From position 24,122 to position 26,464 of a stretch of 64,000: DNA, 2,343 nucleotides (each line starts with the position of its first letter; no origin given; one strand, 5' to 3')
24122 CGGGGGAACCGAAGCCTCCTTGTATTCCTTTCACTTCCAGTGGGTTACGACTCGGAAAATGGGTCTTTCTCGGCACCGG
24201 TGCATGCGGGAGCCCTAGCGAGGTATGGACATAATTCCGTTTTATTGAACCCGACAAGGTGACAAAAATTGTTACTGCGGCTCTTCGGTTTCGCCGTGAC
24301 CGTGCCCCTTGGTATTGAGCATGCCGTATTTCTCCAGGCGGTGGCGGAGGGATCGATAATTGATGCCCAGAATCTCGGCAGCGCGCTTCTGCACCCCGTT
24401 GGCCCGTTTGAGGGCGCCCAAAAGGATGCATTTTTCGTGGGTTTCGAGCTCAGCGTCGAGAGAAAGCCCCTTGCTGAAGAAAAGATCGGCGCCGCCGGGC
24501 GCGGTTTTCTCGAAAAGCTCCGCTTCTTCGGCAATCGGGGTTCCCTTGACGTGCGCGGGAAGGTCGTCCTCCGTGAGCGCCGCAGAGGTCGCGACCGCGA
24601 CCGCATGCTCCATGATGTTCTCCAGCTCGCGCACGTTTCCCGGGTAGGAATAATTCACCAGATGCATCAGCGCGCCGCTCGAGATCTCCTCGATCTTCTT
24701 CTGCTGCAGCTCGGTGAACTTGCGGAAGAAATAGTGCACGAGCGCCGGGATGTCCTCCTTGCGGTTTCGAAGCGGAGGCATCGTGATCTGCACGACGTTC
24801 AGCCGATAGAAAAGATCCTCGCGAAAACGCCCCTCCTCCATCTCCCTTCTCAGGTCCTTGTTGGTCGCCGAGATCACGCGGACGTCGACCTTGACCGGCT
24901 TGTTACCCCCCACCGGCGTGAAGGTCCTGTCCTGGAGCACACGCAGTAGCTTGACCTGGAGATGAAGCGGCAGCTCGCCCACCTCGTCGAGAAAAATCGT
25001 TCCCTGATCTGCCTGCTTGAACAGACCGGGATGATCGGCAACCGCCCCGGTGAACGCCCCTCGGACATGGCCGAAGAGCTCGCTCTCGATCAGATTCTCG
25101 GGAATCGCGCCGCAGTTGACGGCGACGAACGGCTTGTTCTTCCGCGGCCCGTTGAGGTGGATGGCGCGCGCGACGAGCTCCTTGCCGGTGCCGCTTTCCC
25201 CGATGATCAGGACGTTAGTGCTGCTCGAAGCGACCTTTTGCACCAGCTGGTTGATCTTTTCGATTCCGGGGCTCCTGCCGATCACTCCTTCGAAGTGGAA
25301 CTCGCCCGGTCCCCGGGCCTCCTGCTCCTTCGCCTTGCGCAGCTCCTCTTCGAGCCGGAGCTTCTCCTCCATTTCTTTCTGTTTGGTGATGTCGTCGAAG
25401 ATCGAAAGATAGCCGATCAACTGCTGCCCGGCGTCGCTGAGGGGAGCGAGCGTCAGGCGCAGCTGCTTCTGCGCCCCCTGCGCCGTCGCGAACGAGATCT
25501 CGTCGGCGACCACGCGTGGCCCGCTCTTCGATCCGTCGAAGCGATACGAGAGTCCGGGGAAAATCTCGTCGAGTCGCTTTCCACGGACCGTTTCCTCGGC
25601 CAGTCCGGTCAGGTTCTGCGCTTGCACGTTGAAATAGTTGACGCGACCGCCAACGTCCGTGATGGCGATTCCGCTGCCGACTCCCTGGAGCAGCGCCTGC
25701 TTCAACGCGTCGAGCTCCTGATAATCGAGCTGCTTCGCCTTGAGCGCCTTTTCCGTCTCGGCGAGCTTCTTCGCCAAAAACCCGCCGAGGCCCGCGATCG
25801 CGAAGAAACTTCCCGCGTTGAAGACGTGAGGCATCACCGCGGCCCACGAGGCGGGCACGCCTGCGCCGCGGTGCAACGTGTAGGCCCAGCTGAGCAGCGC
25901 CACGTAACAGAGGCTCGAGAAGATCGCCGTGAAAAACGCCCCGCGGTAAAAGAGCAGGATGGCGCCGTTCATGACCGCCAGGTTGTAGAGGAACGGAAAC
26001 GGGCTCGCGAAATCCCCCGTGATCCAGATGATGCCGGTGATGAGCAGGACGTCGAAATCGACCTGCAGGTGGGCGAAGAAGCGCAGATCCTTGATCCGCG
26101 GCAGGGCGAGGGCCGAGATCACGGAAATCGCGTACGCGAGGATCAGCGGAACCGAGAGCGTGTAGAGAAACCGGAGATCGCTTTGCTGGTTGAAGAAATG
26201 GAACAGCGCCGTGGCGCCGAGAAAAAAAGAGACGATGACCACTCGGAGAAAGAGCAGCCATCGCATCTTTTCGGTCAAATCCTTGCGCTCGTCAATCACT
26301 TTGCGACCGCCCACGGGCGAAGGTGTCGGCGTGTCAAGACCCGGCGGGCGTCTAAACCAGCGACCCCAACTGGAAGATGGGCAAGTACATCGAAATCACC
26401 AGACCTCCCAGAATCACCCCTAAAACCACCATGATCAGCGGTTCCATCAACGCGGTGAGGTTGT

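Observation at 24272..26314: One-component PilS-PilR fusion: six-TM PilS-like sensor + PAS joined directly to a sigma-54 AAA+/HTH activator, immediately upstream of pilA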

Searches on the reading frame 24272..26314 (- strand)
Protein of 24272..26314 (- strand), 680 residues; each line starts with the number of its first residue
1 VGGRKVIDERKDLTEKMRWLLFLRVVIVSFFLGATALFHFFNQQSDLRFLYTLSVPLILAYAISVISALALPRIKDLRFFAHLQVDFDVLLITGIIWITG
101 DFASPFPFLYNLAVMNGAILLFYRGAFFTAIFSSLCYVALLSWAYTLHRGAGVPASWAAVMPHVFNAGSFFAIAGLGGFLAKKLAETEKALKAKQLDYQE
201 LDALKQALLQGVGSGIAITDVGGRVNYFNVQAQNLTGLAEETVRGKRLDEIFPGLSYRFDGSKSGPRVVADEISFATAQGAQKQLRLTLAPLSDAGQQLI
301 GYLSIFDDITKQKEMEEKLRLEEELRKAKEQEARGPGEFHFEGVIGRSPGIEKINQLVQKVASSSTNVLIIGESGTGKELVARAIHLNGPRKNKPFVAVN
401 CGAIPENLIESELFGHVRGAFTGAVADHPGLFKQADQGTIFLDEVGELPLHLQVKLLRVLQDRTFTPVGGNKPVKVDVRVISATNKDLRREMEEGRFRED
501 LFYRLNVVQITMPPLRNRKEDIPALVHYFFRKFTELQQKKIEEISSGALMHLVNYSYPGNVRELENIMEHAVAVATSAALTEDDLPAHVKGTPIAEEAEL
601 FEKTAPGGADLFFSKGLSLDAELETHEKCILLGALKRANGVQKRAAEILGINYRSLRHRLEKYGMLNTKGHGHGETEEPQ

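Call 3: search_protein_families(library=pfam, proteins=[window:24272-26314:-], max_evalue=0.01)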
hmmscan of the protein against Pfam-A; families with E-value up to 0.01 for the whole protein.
window:24272-26314:- (680 aa): 14 families
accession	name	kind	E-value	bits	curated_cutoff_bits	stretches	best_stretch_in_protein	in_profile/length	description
PF00158.32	Sigma54_activat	-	2.3e-73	245.9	20.2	1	344-510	1-167/168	Sigma-54 interaction domain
PF14532.12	Sigma54_activ_2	-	2.1e-24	86.8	25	1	345-515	1-138/138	Sigma-54 interaction domain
PF25601.1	AAA_lid_14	-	3.6e-24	84.8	27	1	516-593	1-78/87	AAA+ ATPase lid domain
PF25323.1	6TM_PilS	-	4.5e-16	59.5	27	1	11-189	5-187/189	PilS-like transmembrane domain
PF02954.25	HTH_8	-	8.3e-11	41.9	22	1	623-663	2-42/42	Bacterial regulatory protein, Fis family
PF07728.20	AAA_5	-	2.9e-08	34.3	22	1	367-488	1-125/139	AAA domain (dynein-related subfamily)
PF00989.32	PAS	-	3.2e-08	34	22.6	1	205-309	3-113/113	PAS fold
PF13426.13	PAS_9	-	3.3e-08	34.2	27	1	214-311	2-103/103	PAS domain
PF08448.16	PAS_4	-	1.8e-07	31.8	23.1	1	213-313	5-109/110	PAS fold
PF13191.12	AAA_16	-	4.4e-05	24.5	32.6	1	344-401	2-60/167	AAA ATPase domain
PF00004.35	AAA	-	0.001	20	21.2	1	368-499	1-125/131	ATPase family associated with various cellular activities (AAA)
PF01078.27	Mg_chelatase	-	0.0013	18.6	20.3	0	356-386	13-43/207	Magnesium chelatase, subunit ChlI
PF13188.13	PAS_8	-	0.0058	16.9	21.8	0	206-260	4-55/65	PAS domain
PF06745.19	ATPase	-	0.0097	15.7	26.6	0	350-410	4-65/231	KaiC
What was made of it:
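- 24272..26314 (-): Fusion gene: PilS sensor half joined to PilR output half, 680 aa. The start is GTG 26314 or GTG 26299. Pfam architecture (call 3).
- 25748..26284 (-): 6TM_PilS membrane sensor module, residues 11-189. It includes invariant R24, Q84, D88, G100 and S104. Pfam PF25323, E 4.5e-16 (call 3).
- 25376..25702 (-): PAS domain, residues 205-313. Pfam PAS, PAS_9 and PAS_4 (call 3).
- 24785..25285 (-): Sigma-54 interaction AAA+ domain, residues 344-510, with Walker A at 372, GAFTGA at 419 and Walker B at 440. Pfam PF00158, E 2.3e-73 (call 3).
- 24536..24769 (-): AAA+ lid domain, residues 516-593. Pfam PF25601, E 3.6e-24 (call 3).
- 24326..24448 (-): Fis-type HTH_8 DNA-binding domain, residues 623-663. 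Pfam PF02954, E 8e-11 (call 3).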

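Call 4: search_protein_families(library=ncbifam, proteins=[window:24272-26314:-], max_evalue=0.01)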
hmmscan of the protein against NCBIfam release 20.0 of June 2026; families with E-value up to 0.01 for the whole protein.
window:24272-26314:- (680 aa): 43 families (the best 25 are shown)
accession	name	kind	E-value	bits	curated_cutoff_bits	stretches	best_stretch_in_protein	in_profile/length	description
NF041552.1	TF_PrdR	equivalog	3.6e-117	392.1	795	1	196-664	127-577/577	sigma-54 dependent transcriptional regulator PrdR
TIGR01817.1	nifA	equivalog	6e-108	361.9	528.85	1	310-665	165-529/534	nif-specific transcriptional activator NifA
NF008469.0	PRK11361.1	equivalog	1.1e-104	350.8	714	1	338-665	139-456/461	acetoacetate metabolism transcriptional regulator AtoC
NF038308.1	RNA_repair_RtcR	equivalog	2.4e-103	346.8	650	1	313-664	151-517/530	RNA repair transcriptional activator RtcR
TIGR01818.1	ntrC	equivalog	1.2e-102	344.2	558.6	1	328-661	117-461/463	nitrogen regulation protein NR(I)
TIGR02915.1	PEP_resp_reg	equivalog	1.4e-99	334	502.6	1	320-665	121-444/445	PEP-CTERM-box response regulator transcription factor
NF003451.0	PRK05022.1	equivalog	5.7e-98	328.8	476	1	311-661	160-505/512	nitric oxide reductase transcriptional regulator NorR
NF050807.1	TransRegFlbDCaul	equivalog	4.9e-97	325.6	750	1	344-664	120-439/454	sigma-54-dependent transcriptional regulator FlbD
NF011695.0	PRK15115.1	equivalog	3.6e-89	299.6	763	1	323-582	116-375/445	two-component system response regulator GlrR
TIGR02329.1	propionate_PrpR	equivalog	2.1e-87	293.9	499.2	1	325-661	197-525/526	propionate catabolism operon regulatory protein PrpR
NF011953.0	PRK15424.1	equivalog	8.5e-85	285.3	703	1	328-662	207-533/538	propionate catabolism operon regulatory protein PrpR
NF041906.1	V4R_TF_MobR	exception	9.2e-85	285.1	999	1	320-663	209-544/544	phenol degradation transcriptional regulator MobR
NF041946.1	LuxO_transreg_Vib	equivalog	1.4e-84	284.5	800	1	324-662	115-459/463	quorum-sensing sigma-54 dependent transcriptional regulator LuxO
NF008176.1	PRK10923.1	equivalog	1.7e-84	284.1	620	1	325-665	119-468/469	nitrogen regulation protein NR(I)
NF007689.0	PRK10365.1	equivalog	2e-84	283.9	760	1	321-659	117-438/441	sigma-54-dependent response regulator transcription factor ZraR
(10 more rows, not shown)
